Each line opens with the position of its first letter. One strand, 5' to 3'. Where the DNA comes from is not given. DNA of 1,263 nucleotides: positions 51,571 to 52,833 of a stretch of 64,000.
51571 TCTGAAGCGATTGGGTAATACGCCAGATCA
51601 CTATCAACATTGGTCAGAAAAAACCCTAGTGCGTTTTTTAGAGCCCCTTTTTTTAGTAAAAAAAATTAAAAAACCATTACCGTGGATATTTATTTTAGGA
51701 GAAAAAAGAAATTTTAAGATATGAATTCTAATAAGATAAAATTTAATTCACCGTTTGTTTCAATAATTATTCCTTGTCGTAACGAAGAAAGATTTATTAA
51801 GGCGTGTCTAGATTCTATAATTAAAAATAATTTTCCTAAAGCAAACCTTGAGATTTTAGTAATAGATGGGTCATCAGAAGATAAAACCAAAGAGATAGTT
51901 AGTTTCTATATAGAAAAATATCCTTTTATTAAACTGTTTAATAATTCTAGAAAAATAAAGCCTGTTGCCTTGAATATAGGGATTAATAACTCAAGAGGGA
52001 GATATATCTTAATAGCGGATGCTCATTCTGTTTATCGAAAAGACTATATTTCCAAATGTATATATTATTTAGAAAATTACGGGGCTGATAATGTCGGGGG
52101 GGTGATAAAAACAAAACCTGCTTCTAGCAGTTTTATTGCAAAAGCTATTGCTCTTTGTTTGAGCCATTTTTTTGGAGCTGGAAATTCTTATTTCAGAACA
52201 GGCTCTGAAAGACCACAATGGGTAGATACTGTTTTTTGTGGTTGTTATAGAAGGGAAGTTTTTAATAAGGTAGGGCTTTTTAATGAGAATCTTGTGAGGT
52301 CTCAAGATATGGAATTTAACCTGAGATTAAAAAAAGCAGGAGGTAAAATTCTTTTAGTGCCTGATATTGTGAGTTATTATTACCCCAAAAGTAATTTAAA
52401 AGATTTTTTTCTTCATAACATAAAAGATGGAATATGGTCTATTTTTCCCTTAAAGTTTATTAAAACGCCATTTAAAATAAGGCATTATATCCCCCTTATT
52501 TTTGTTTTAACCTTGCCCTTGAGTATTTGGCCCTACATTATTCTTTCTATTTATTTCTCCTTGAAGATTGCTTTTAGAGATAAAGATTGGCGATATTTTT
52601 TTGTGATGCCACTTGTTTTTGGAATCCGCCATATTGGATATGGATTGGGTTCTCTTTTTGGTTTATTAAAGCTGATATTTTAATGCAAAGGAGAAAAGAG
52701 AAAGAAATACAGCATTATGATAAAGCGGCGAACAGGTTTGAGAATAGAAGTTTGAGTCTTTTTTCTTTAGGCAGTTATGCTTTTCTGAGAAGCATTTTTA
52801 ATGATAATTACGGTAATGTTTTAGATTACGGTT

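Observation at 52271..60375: ~430-bp perfect direct repeats bracketing a 7.7-kb variable segment; alternative methyltransferase alleles fused to an identical leader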

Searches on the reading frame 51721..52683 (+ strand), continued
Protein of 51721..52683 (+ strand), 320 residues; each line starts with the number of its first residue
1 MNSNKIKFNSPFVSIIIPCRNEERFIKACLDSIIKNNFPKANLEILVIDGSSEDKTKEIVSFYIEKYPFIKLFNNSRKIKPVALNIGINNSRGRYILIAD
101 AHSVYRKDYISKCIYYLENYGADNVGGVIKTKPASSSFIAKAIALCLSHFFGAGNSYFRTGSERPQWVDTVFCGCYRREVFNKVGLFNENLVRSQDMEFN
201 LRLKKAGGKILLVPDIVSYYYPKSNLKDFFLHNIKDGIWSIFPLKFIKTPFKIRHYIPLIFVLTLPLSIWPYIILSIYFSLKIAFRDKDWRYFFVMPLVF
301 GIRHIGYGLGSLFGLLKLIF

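Call 28: search_protein_families(library=ncbifam, proteins=[window:51721-52683:+], max_evalue=0.00001)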
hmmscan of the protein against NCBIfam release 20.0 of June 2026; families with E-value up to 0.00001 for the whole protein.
window:51721-52683:+ (320 aa): 18 families
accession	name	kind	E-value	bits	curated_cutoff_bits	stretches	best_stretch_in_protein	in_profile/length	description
TIGR03111.1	glyc2_xrt_Gpos1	hypoth_equivalog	2.2e-20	72.9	363.95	1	5-231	43-277/439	TIGR03111 family XrtG-associated glycosyltransferase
NF041875.1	EPS_EpsD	equivalog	6.2e-18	65.3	370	1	13-227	1-214/325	exopolysaccharide biosynthesis glycosyltransferase EpsD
NF007482.0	PRK10073.1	equivalog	1.3e-16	60.5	423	1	10-199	5-194/334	glycosyltransferase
TIGR03965.1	mycofact_glyco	equivalog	2.3e-15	56.4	280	1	11-232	74-292/467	mycofactocin biosynthesis glycosyltransferase MftF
TIGR03937.1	PgaC_IcaA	equivalog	6.4e-14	51.7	422.3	1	9-219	43-249/407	poly-beta-1,6-N-acetyl-D-glucosamine synthase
NF047683.1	TeichurnBiosyTuaG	equivalog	2.7e-13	50.1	400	1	9-118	4-112/252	teichuronic acid biosynthesis protein TuaG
TIGR04283.1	glyco_like_mftF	equivalog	3.4e-13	49.7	182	1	13-216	1-181/221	TIGR04283 family arsenosugar biosynthesis glycosyltransferase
TIGR04242.1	nodulat_NodC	equivalog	6.6e-10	38.5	550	1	9-144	46-183/395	chitooligosaccharide synthase NodC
NF038299.1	EPS_HpsN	equivalog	7e-10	38.4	425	1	11-215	1-215/317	hormogonium polysaccharide biosynthesis glycosyltransferase HpsN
NF038302.1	EPS_HpsE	equivalog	5.4e-09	35.4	300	1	14-127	4-122/307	hormogonium polysaccharide biosynthesis glycosyltransferase HpsE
NF053739.1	GlytfEpsEBac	equivalog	6.5e-09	35.2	450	1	11-126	1-116/265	glycosyltransferase EpsE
TIGR03469.1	HpnB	hypoth_equivalog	2e-08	33.7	379.25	1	9-67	42-99/386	hopene-associated glycosyltransferase HpnB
NF050050.1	ProtGlycPglI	equivalog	4.4e-08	32.8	500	1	11-111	2-102/306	GalNAc(5)-diNAcBac-PP-undecaprenol beta-1,3-glucosyltransferase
NF045692.1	OglycostaseCruG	equivalog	8.1e-08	31.6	600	1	13-152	43-189/386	2'-O-glycosyltransferase CruG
NF053846.1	glyco_with_XrtP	equivalog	8.7e-08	31.2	520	1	15-75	45-102/440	XrtP-associated glycosyltransferase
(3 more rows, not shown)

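Call 30: find_related_loci(query=window:51721-52683:+, collection=genome_contigs, flank=10000)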
Query window:51721-52683:+ (320 aa) in genome_contigs; peptide patterns used: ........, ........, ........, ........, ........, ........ (x = any residue, [..] = any of these).
82 stretches matched a pattern; 21 encode a relative of the query (tblastn E <= 1e-3); 21 distinct loci.
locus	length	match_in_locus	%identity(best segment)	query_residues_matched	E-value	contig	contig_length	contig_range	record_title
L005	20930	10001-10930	67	13-320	4e-141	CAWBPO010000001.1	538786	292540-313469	MAG: uncultured bacterium isolate MFD04408.bin.1.52 genome assembly, contig: contig_41181, whole genome shotgun sequence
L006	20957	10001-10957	58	13-319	1e-126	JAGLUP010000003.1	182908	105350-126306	MAG: Candidatus Parcubacteria bacterium isolate RS_11_37 ZL20.bin.37.fa_3, whole genome shotgun sequence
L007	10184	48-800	69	70-320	1e-119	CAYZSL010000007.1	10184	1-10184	MAG TPA_asm: uncultured Candidatus Saccharibacteria bacterium isolate SRP178699_co1_142 genome assembly, contig: NODE_90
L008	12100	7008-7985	54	12-320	2e-118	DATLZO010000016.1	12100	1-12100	MAG TPA_asm: Candidatus Paceibacterota bacterium isolate SMAG_U13300 k141_40734, whole genome shotgun sequence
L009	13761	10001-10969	56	13-318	9e-118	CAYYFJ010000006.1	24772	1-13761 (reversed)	MAG TPA_asm: uncultured Candidatus Saccharibacteria bacterium isolate binchicken_co125_814 genome assembly, contig: NODE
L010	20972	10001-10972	55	4-311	3e-117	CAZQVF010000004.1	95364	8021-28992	MAG TPA_asm: uncultured Gammaproteobacteria bacterium isolate SRP077602_co2_149 genome assembly, contig: NODE_299_length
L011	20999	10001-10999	53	11-320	1e-116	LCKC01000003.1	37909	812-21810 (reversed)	MAG: Parcubacteria group bacterium GW2011_GWB1_45_10 UW89_C0003, whole genome shotgun sequence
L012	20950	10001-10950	68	6-320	9e-117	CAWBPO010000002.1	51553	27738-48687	MAG: uncultured bacterium isolate MFD04408.bin.1.52 genome assembly, contig: contig_56480, whole genome shotgun sequence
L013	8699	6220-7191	52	13-320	2e-110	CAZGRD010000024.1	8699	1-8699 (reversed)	MAG TPA_asm: uncultured Candidatus Saccharibacteria bacterium isolate SRP050083_co1_437 genome assembly, contig: NODE_40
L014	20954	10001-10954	45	13-318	1e-80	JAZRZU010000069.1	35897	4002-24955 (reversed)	MAG: Acutalibacteraceae bacterium isolate T1900044944_TS20190410.MAGScoT_cleanbin_000007 SGB_3475_k141_1313577, whole ge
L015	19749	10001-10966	43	9-318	6e-79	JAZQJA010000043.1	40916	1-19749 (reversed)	MAG: Eubacteriales bacterium isolate T1900044621_TS20190087.MAGScoT_cleanbin_000053 SGB_893_k141_939485, whole genome sh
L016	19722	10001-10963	44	9-317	6e-78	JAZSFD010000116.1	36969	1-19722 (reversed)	MAG: Eubacteriales bacterium isolate T1900044585_TS20190051.MAGScoT_cleanbin_000015 SGB_593_k141_1129131, whole genome s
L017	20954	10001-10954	44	13-318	5e-78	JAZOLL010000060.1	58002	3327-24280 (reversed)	MAG: Eubacteriales bacterium isolate T1900045654_YK20190348.MAGScoT_cleanbin_000033 SGB_8232_k141_308055, whole genome s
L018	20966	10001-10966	44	9-318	2e-77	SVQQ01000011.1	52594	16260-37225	MAG: Oscillospiraceae bacterium isolate SIG621 NODE_3685_length_52594_cov_2.319668, whole genome shotgun sequence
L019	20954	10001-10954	44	13-318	6e-76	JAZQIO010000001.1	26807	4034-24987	MAG: Clostridia bacterium isolate T1900044623_TS20190089.MAGScoT_cleanbin_000043 SGB_917_k141_905853, whole genome shotg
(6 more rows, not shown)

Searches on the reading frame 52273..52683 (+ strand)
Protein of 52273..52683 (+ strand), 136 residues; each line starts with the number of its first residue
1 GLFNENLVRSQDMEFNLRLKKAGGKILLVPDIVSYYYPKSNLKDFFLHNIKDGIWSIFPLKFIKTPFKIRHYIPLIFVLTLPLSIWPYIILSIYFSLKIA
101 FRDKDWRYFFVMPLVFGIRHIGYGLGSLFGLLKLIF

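Call 48: find_encoding_contigs(protein=window:52273-52683:+, flank=10000, max_places=10)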
Protein window:52273-52683:+ (136 aa): no gene with exactly this product is on record in the collection.
